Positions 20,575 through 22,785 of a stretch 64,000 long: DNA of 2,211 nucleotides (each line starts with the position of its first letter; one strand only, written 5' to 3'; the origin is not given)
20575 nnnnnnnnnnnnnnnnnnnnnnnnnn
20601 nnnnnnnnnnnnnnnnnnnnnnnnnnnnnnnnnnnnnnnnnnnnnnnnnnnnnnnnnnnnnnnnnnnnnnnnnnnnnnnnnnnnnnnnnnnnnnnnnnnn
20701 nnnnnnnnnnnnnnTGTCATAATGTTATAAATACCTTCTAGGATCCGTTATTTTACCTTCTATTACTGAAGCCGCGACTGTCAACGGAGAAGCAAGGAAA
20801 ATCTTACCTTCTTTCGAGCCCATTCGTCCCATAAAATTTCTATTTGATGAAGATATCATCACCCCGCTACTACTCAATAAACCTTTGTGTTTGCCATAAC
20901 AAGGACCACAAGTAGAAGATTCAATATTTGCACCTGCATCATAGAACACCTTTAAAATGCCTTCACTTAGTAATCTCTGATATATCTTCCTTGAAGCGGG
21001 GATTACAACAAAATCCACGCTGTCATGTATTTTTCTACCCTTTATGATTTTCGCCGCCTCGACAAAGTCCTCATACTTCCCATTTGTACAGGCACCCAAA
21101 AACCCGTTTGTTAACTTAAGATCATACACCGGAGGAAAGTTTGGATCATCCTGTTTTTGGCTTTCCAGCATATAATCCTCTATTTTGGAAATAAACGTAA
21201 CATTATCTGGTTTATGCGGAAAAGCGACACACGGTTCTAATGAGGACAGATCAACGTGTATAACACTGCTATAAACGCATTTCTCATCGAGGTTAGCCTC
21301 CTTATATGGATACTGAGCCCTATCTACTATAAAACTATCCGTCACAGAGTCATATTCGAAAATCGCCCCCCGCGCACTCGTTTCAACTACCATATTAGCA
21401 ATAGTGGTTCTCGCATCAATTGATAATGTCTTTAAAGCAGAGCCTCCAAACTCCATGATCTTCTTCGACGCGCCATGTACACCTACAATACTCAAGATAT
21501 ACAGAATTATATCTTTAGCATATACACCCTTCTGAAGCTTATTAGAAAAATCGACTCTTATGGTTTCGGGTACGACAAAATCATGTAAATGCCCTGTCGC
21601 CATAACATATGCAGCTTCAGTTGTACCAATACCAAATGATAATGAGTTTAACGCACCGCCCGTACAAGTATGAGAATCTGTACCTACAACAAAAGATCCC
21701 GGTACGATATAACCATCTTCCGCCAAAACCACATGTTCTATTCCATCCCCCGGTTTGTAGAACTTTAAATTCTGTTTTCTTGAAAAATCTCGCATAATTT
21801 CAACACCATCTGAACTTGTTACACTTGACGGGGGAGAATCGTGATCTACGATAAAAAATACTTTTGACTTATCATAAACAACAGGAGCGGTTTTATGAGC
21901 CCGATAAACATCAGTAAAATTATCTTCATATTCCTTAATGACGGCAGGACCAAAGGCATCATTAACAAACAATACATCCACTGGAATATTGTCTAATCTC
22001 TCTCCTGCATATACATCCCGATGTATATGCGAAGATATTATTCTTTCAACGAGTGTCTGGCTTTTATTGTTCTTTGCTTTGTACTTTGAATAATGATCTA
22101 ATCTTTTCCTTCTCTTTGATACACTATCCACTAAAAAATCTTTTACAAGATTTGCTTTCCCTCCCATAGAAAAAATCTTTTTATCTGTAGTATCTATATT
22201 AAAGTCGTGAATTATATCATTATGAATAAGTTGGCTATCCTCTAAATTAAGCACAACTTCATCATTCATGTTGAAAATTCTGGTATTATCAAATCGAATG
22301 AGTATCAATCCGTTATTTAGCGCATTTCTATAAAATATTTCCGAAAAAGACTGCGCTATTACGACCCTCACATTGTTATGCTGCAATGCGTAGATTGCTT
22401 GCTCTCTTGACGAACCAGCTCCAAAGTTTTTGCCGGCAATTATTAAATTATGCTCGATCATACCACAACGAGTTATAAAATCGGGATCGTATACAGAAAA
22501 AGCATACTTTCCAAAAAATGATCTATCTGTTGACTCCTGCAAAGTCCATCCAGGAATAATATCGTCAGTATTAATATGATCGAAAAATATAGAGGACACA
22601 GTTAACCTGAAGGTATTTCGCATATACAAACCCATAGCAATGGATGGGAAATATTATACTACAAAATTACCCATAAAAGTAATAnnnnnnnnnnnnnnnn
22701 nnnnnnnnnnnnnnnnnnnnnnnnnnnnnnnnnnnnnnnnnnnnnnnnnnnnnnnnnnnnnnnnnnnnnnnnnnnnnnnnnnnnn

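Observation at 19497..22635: Convergent LeuA/HMGL-like synthase and a permuted LeuD-LeuC fusion (swivel domain first)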

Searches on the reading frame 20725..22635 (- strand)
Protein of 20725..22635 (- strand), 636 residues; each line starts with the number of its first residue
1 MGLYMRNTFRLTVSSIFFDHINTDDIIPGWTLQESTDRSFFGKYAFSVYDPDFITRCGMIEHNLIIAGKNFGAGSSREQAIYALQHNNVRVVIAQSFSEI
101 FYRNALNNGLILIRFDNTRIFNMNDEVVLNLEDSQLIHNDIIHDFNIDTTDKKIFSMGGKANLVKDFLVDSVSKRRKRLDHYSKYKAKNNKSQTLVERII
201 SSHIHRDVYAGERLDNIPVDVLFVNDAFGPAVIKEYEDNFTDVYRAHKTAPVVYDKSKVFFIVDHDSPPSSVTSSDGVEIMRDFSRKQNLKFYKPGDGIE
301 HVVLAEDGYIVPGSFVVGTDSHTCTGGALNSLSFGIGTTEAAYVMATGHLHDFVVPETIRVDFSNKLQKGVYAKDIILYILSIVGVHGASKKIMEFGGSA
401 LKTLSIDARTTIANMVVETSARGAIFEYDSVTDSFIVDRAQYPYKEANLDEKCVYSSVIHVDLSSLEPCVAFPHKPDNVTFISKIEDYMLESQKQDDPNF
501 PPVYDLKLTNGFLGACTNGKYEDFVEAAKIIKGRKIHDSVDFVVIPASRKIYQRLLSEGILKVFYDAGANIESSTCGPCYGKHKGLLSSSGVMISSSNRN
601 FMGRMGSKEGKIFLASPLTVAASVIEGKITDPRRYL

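Call 3: search_protein_families(library=pfam, proteins=[window:20725-22635:-], max_evalue=0.01)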
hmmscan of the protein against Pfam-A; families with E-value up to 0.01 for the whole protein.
window:20725-22635:- (636 aa): 2 families
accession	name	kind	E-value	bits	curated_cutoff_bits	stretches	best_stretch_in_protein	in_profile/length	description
PF00330.25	Aconitase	-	1.2e-97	328.2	28.7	1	198-627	2-463/463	Aconitase family (aconitate hydratase)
PF00694.25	Aconitase_C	-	1.6e-17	64.5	22.8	1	64-117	77-130/131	Aconitase C-terminal domain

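Call 4: search_protein_families(library=ncbifam, proteins=[window:20725-22635:-], max_evalue=0.01)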
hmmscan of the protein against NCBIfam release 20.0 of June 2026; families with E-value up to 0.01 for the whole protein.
window:20725-22635:- (636 aa): 26 families (the best 25 are shown)
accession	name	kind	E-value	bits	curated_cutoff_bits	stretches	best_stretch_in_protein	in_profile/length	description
NF001614.1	PRK00402.1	subfamily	1.4e-129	432.4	385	1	193-633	1-415/415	aconitase/3-isopropylmalate dehydratase large subunit family protein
TIGR01343.1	hacA_fam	subfamily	2.7e-124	414.9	385.7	1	194-633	1-412/412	homoaconitate hydratase family protein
TIGR02086.1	IPMI_arch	subfamily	2.8e-119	398.5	410.15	1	193-634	1-411/411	3-isopropylmalate dehydratase/homoaconitate hydratase family large subunit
NF005558.0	PRK07229.1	equivalog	5.9e-118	395.2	612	2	192-634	2-414/647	aconitate hydratase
TIGR02083.1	LEU2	equivalog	3.6e-110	368.8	610.65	1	194-633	2-417/419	3-isopropylmalate dehydratase large subunit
NF040615.1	HacA_Meth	equivalog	6.4e-102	341.4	550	1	194-631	2-417/419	homoaconitase large subunit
TIGR01342.1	acon_putative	hypoth_equivalog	6.7e-86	288.9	719.15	2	194-634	1-411/655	putative aconitate hydratase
NF009116.0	PRK12466.1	subfamily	1.2e-83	281.3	531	1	191-635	3-468/472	3-isopropylmalate dehydratase large subunit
NF004016.0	PRK05478.1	subfamily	5e-78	262.7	510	1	192-634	3-465/468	3-isopropylmalate dehydratase large subunit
TIGR00139.1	h_aconitase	equivalog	3.9e-72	243.7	529.9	2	255-635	58-457/709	homoaconitase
TIGR01340.1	aconitase_mito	equivalog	1.3e-63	215.6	825.35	2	278-629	114-472/745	aconitate hydratase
TIGR00170.1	leuC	equivalog_domain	1e-61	209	560.25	1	193-633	3-464/466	3-isopropylmalate dehydratase large subunit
NF006690.0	PRK09238.1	equivalog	4e-43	147.5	782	2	450-635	652-817/852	bifunctional aconitate hydratase 2/2-methylisocitrate dehydratase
NF008503.0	PRK11413.1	equivalog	1.9e-42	145.2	641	1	312-616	141-460/753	hydratase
NF006757.0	PRK09277.1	subfamily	8.5e-42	142.8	686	2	300-630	190-559/888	aconitate hydratase AcnA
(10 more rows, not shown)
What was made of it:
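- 22141..22614 (-): Swivel domain (aconitase domain 4, LeuD-like), aa ~8-165 of the fusion, carrying the substrate-recognition loop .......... and the GAGSSRE motif. LEUD_arch 113 bits against cutoff 109 (call 4).
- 22060..22140 (-): Inter-domain linker, aa ~166-192. This stretch lies between the NCBIfam LeuD (17-165) and LeuC (193-633) matches (call 4).
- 20725..22059 (-): Catalytic core (aconitase domains 1-2-3, LeuC/HacA-like) with the [4Fe-4S] ligands C516, C576, C579; includes the stop codon. PRK00402 432 bits (cutoff 385), hacA_fam 415 (cutoff 386) (call 4).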

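Call 8: find_homologous_proteins(query=window:20725-22635:-, max_evalue=1e-10)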
Query window:20725-22635:- (636 aa): 3096 proteins with E <= 1e-10 among 8000 candidates; the best 120 are listed.
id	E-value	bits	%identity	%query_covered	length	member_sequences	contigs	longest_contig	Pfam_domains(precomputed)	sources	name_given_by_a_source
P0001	0.0e+0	1429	100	99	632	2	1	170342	PF00694.26,PF00330.26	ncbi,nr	ncbi:3-isopropylmalate dehydratase large subunit [Patescibacteria group bacterium]|nr:3-isopropylmal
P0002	2.1e-260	884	59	99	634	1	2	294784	PF00694.26,PF00330.26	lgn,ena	-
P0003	5.7e-260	882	62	99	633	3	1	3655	PF06434.20,PF00694.26,PF00330.26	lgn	-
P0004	1.4e-240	818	55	99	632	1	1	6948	PF00694.26,PF00330.26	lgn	-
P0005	1.5e-240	818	56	98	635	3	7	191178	PF00694.26,PF00330.26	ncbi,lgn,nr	ncbi:MAG: hypothetical protein KatS3mg091_347 [Patescibacteria group bacterium]|nr:MAG: hypothetical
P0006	2.4e-238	811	56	99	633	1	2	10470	PF00694.26,PF00330.26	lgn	-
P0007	1.0e-237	809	56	99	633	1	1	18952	PF00694.26,PF00330.26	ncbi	-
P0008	1.9e-236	804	56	99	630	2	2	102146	PF00694.26,PF00330.26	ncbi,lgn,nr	ncbi:MAG: hypothetical protein KatS3mg091_703 [Patescibacteria group bacterium]|nr:MAG: hypothetical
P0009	1.8e-235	801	56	98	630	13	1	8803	PF06434.20,PF00694.26,PF00330.26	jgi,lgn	jgi:3-isopropylmalate/(R)-2-methylmalate dehydratase large subunit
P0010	2.3e-235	801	56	98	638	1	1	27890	PF00694.26,PF00330.26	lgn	-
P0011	1.5e-234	798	56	99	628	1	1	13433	PF00694.26,PF00330.26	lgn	-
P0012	1.8e-234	798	56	98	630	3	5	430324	PF00694.26,PF00330.26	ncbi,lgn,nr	ncbi:MAG: hypothetical protein KatS3mg092_0240 [Patescibacteria group bacterium]|nr:MAG: hypothetica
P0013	8.6e-234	796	56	98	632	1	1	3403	PF00694.26,PF00330.26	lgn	-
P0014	4.6e-232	790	56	98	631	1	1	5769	PF00694.26,PF00330.26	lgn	-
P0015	6.5e-232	789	56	99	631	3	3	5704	PF00694.26,PF00330.26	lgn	-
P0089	2.2e-168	580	45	99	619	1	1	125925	PF00694.26,PF00330.26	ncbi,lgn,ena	-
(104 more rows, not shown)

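Call 11: find_encoding_contigs(protein=P0002, flank=10000, max_places=2)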
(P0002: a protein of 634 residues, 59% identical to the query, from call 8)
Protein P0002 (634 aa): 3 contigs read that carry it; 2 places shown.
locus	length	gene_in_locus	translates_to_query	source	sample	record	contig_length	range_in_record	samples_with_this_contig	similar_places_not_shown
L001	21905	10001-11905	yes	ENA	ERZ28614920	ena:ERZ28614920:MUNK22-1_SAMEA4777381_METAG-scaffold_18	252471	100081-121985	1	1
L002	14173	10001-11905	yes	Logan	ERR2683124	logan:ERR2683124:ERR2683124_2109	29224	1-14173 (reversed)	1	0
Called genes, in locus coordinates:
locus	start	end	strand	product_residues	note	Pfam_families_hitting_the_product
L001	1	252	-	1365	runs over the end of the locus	-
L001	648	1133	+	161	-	PF00293:NUDIX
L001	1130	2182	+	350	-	PF00534:Glycos_transf_1, PF13692:Glyco_trans_1_4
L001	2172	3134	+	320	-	PF00535:Glycos_transf_2, PF10111:Glyco_tranf_2_2, PF13641:Glyco_tranf_2_3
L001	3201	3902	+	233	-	-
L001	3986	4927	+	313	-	PF00534:Glycos_transf_1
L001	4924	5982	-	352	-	PF13439:Glyco_transf_4, PF00534:Glycos_transf_1, PF13692:Glyco_trans_1_4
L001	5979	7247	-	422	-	PF13439:Glyco_transf_4, PF00534:Glycos_transf_1, PF13692:Glyco_trans_1_4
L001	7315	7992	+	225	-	PF00106:adh_short, PF08659:KR, PF13561:adh_short_C2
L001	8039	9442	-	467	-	PF00512:HisKA, PF02518:HATPase_c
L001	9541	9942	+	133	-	PF03928:HbpS-like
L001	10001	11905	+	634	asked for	PF00694:Aconitase_C, PF00330:Aconitase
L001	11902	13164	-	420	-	PF00682:HMGL-like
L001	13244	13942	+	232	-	-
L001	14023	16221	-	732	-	PF00270:DEAD (weak), PF04851:ResIII, PF18766:SWI2_SNF2 (weak), PF27151:YagJ (weak)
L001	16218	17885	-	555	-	PF01555:N6_N4_Mtase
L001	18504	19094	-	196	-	-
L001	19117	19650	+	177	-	-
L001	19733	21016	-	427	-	-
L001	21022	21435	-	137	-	PF02823:ATP-synt_DE_N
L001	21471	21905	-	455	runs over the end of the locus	PF02874:ATP-synt_ab_N, PF00006:ATP-synt_ab, PF22919:ATP-synt_VA_C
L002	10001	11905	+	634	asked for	PF00694:Aconitase_C, PF00330:Aconitase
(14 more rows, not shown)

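Call 12: find_encoding_contigs(protein=P0012, flank=10000, max_places=2)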
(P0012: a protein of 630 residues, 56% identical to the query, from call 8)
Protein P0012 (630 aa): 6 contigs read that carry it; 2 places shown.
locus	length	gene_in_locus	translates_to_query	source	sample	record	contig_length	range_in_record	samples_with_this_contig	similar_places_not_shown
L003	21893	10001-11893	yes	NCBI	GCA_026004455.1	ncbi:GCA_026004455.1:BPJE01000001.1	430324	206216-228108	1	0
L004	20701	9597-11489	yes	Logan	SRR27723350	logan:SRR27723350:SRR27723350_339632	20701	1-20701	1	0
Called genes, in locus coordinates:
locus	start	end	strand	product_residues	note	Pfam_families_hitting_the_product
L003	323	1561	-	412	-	-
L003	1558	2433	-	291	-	-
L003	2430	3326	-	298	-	PF03787:RAMPs (weak)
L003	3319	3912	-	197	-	PF03787:RAMPs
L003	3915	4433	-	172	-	-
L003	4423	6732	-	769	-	PF01966:HD (weak), PF18211:Csm1_B, PF22335:Cas10-Cmr2_palm2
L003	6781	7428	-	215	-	PF00081:Sod_Fe_N (weak), PF02777:Sod_Fe_C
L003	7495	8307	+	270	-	PF03239:FTR1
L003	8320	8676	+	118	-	PF03819:MazG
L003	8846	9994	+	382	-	PF00682:HMGL-like, PF22617:HCS_D2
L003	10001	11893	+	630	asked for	PF00694:Aconitase_C, PF00330:Aconitase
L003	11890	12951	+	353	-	PF00180:Iso_dh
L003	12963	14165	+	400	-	PF00155:Aminotran_1_2, PF00266:Aminotran_5 (weak)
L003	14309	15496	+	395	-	PF00155:Aminotran_1_2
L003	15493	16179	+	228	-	PF02776:TPP_enzyme_N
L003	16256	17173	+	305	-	PF00205:TPP_enzyme_M, PF02775:TPP_enzyme_C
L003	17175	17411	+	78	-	PF13291:ACT_4, PF01842:ACT, PF22629:ACT_AHAS_ss, PF13710:ACT_5 (weak)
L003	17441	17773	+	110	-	PF07991:KARI_N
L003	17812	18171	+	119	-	PF07991:KARI_N, PF01450:KARI_C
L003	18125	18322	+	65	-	PF01450:KARI_C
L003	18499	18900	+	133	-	PF00291:PALP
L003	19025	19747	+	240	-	PF00291:PALP, PF00585:Thr_dehydrat_C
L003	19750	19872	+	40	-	-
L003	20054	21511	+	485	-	PF00920:ILVD_EDD_N, PF24877:ILV_EDD_C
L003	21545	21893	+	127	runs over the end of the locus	PF01042:Ribonuc_L-PSP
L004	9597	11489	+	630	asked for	PF00694:Aconitase_C, PF00330:Aconitase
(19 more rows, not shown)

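Call 15: find_related_loci(query=window:20725-22635:-, collection=genome_contigs, flank=10000)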
Query window:20725-22635:- (636 aa) in genome_contigs; peptide patterns used: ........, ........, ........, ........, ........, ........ (x = any residue, [..] = any of these).
306 stretches matched a pattern; 271 encode a relative of the query (tblastn E <= 1e-3); the best 80 are kept; 80 distinct loci.
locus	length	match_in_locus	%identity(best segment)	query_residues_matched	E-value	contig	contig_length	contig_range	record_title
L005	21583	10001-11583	39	17-632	1e-96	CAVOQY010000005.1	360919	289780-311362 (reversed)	MAG: uncultured delta proteobacterium isolate MFD09964.bin.1.284 genome assembly, contig: contig_37170, whole genome sho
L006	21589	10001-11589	38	17-636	4e-95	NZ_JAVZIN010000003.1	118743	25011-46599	MAG: Candidatus Hadarchaeum sp. isolate DRTY-6_201901_bins_47 DRTY-6_201901_bins_47_scaffold_3, whole genome shotgun seq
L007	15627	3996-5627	38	16-634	8e-95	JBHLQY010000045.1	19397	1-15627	MAG: Candidatus Thorarchaeota archaeon isolate QM1B.325 QM1B.325@9219, whole genome shotgun sequence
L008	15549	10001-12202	34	19-633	3e-94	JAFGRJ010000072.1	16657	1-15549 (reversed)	MAG: Candidatus Cloacimonadota bacterium isolate Zod_Metabat.824 k87_2400826, whole genome shotgun sequence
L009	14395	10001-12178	33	9-633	3e-94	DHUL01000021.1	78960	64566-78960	MAG TPA_asm: Bacteroidales bacterium UBA5235 UBA5235_contig_1996, whole genome shotgun sequence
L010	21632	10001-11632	39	19-634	1e-96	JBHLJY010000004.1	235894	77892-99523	MAG: Candidatus Hodarchaeota archaeon isolate DZ1B.199 DZ1B.199@53, whole genome shotgun sequence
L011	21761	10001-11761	33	10-630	5e-93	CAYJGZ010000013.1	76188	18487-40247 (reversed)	MAG TPA_asm: uncultured Oscillospiraceae bacterium isolate ERP123703_co1_28 genome assembly, contig: NODE_263_length_761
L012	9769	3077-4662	38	20-632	5e-93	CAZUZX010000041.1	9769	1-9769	MAG TPA_asm: uncultured Dehalococcoidia bacterium isolate binchicken_co383_164 genome assembly, contig: NODE_2531_length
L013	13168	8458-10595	32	17-629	3e-92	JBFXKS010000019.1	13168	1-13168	MAG: Oscillospiraceae bacterium isolate CA_2019_TPIn_80 NODE_16638_length_13168_cov_3.626026_TPIn, whole genome shotgun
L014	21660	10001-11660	39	17-633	1e-91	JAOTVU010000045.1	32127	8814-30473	MAG: Acidimicrobiia bacterium isolate 13_May_SF_Bin57 13_May_SF_Bin57_scaffold_817_c1, whole genome shotgun sequence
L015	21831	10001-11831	39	9-633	3e-91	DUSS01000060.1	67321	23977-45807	MAG TPA_asm: Candidatus Fermentithermobacillaceae bacterium isolate AS04akNAM_61 34014_AS04, whole genome shotgun sequen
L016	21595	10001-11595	38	20-636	2e-91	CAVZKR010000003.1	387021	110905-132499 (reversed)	MAG: uncultured Chloroflexia bacterium isolate MFD04408.bin.2.47 genome assembly, contig: contig_26529, whole genome sho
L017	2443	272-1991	36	17-634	2e-94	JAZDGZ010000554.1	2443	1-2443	MAG: Pseudomonadota bacterium isolate MEGAHIT-group-0.292 k141_432596, whole genome shotgun sequence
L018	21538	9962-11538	40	17-636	1e-89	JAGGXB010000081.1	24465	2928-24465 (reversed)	MAG: Thermoproteales archaeon isolate AUK141 PB_MBMC_095_c_000000000209, whole genome shotgun sequence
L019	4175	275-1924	37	19-636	5e-90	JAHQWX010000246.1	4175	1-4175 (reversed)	MAG: Promethearchaeia archaeon isolate WORB4 WOR136_contig-100_2232, whole genome shotgun sequence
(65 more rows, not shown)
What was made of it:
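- Tried and rejected: genome_contigs scan with the single fusion protein (call 15).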

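Call 16: find_encoding_contigs(protein=P0010, flank=10000, max_places=1)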
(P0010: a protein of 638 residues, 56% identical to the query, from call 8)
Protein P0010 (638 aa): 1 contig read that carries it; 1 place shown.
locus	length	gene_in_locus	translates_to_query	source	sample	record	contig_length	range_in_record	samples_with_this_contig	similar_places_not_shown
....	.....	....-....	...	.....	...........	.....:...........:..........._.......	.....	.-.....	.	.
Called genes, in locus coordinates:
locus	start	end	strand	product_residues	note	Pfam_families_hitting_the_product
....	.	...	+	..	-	?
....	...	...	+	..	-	-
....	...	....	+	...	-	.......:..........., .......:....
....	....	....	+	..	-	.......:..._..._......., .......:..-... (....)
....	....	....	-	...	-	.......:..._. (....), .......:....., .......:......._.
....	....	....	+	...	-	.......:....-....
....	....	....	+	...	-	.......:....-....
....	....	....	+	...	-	-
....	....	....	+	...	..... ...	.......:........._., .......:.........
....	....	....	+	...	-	-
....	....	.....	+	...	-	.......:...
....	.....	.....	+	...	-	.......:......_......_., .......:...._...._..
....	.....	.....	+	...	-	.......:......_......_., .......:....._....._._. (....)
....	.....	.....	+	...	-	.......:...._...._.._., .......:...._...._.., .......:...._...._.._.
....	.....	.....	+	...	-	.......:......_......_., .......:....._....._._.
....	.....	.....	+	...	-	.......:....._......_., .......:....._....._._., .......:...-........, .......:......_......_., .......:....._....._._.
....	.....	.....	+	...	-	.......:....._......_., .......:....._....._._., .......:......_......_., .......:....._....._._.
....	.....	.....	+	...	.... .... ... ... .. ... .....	-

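Call 20: search_solved_structures(query=window:20725-22635:-, max_evalue=0.00001, show_alignments=0)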
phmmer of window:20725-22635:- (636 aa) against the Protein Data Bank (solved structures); distinct sequences matched with E-value up to 0.00001: 22.
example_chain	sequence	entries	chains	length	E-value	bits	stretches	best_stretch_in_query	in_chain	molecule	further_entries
4kp2_A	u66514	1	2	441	1.1e-80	275.1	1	183-631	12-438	Homoaconitase large subunit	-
4nqy_A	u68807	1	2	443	1.1e-76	261.8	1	182-633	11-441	Isopropylmalate/citramalate isomerase large subunit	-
4kp1_A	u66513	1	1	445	3.8e-76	260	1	192-633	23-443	Isopropylmalate/citramalate isomerase large subunit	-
5acn_A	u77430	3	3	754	3.4e-45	157.8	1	285-629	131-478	ACONITASE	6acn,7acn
1b0k_A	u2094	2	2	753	8.9e-45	156.4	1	285-629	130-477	PROTEIN (ACONITASE) | MITOCHONDRIAL ACONITASE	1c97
1c96_A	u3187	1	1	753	8.9e-45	156.4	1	285-629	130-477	MITOCHONDRIAL ACONITASE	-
1b0j_A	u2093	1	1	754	8.9e-45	156.4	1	285-629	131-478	ACONITATE HYDRATASE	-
1b0m_A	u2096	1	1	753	1.2e-44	156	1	285-629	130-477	PROTEIN (ACONITASE)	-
1aco_A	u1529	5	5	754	1.1e-43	152.8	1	285-629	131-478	ACONITASE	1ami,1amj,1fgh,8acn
1nis_A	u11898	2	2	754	2.1e-43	151.9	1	285-629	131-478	ACONITASE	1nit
2b3x_A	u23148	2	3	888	7.1e-22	80.8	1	299-484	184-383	Iron-responsive element binding protein 1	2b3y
3sn2_A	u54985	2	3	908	3.7e-21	78.4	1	289-482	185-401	Cytoplasmic aconitate hydratase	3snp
2pkp_A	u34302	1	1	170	5.9e-20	74.4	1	17-166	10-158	Homoaconitase small subunit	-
6vcd_A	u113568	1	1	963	1.8e-17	66.3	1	300-482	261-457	Iron-responsive element binding protein 2, isoform CRA_a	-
1l5j_A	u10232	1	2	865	5.1e-17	64.7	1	475-635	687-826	Aconitate hydratase 2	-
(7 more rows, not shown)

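Call 24: find_encoding_contigs(protein=P0005, flank=10000, max_places=1)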
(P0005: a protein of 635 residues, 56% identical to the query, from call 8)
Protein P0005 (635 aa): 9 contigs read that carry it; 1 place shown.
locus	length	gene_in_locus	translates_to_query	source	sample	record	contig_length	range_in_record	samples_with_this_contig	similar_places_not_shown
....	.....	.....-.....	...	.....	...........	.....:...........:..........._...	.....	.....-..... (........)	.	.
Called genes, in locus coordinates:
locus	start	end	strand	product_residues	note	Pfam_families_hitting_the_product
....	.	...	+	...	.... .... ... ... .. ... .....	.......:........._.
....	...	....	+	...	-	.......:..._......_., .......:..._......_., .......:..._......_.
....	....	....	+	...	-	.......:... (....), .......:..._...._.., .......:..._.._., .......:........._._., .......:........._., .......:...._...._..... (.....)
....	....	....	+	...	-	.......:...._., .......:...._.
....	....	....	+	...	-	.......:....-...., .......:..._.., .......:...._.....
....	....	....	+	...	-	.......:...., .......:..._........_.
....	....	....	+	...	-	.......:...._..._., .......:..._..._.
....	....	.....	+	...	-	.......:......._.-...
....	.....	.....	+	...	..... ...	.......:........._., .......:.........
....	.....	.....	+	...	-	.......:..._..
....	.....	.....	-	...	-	-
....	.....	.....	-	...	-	-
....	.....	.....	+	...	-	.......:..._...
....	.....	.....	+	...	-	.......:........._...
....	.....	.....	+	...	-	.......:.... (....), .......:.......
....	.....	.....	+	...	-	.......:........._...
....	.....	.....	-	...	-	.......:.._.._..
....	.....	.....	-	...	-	-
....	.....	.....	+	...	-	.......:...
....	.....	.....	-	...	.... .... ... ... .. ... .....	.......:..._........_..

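Call 25: find_encoding_contigs(protein=P0008, flank=10000, max_places=1)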
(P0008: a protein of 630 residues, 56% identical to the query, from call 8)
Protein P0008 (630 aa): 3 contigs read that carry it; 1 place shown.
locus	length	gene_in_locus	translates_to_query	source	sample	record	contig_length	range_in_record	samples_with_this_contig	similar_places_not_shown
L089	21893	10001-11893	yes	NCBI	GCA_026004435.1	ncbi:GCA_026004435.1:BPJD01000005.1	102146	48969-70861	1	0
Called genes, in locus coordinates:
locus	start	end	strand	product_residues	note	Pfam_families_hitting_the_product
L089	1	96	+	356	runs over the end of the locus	PF13439:Glyco_transf_4 (weak), PF00534:Glycos_transf_1, PF13692:Glyco_trans_1_4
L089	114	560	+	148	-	PF02502:LacAB_rpiB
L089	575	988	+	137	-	PF01894:YjbQ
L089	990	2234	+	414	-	PF03952:Enolase_N, PF00113:Enolase_C, PF13378:MR_MLE_C (weak)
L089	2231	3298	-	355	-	PF02481:DNA_processg_A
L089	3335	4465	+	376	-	PF00155:Aminotran_1_2, PF01041:DegT_DnrJ_EryC1, PF01053:Cys_Met_Meta_PP (weak)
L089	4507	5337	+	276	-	PF12666:PrgI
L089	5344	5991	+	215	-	PF26593:TraC-like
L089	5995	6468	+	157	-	-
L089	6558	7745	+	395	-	PF01935:DUF87, PF12846:AAA_10, PF19044:P-loop_TraG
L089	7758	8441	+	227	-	-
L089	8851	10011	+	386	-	PF00682:HMGL-like, PF22617:HCS_D2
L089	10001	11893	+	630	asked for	PF00694:Aconitase_C, PF00330:Aconitase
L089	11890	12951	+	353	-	PF00180:Iso_dh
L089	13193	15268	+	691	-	PF13620:CarboxypepD_reg (faint)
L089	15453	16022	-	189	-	PF00963:Cohesin (weak)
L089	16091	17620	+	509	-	PF13541:ChlI, PF01078:Mg_chelatase, PF07728:AAA_5 (faint), PF00493:MCM (weak), PF13335:Mg_chelatase_C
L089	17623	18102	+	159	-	-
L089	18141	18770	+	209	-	PF00300:His_Phos_1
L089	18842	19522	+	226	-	PF00005:ABC_tran, PF13304:AAA_21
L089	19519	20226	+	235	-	PF01061:ABC2_membrane (weak), PF12679:ABC2_membrane_2, PF12730:ABC2_membrane_4 (weak), PF13346:ABC2_membrane_5 (weak), PF12698:ABC2_membrane_3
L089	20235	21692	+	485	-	PF23357:DUF7088, PF23355:IFT52_GIFT (faint), PF09822:ABC_transp_aux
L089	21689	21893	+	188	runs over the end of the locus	PF22327:Nudt16-like (weak), PF00293:NUDIX, PF14815:NUDIX_4 (weak)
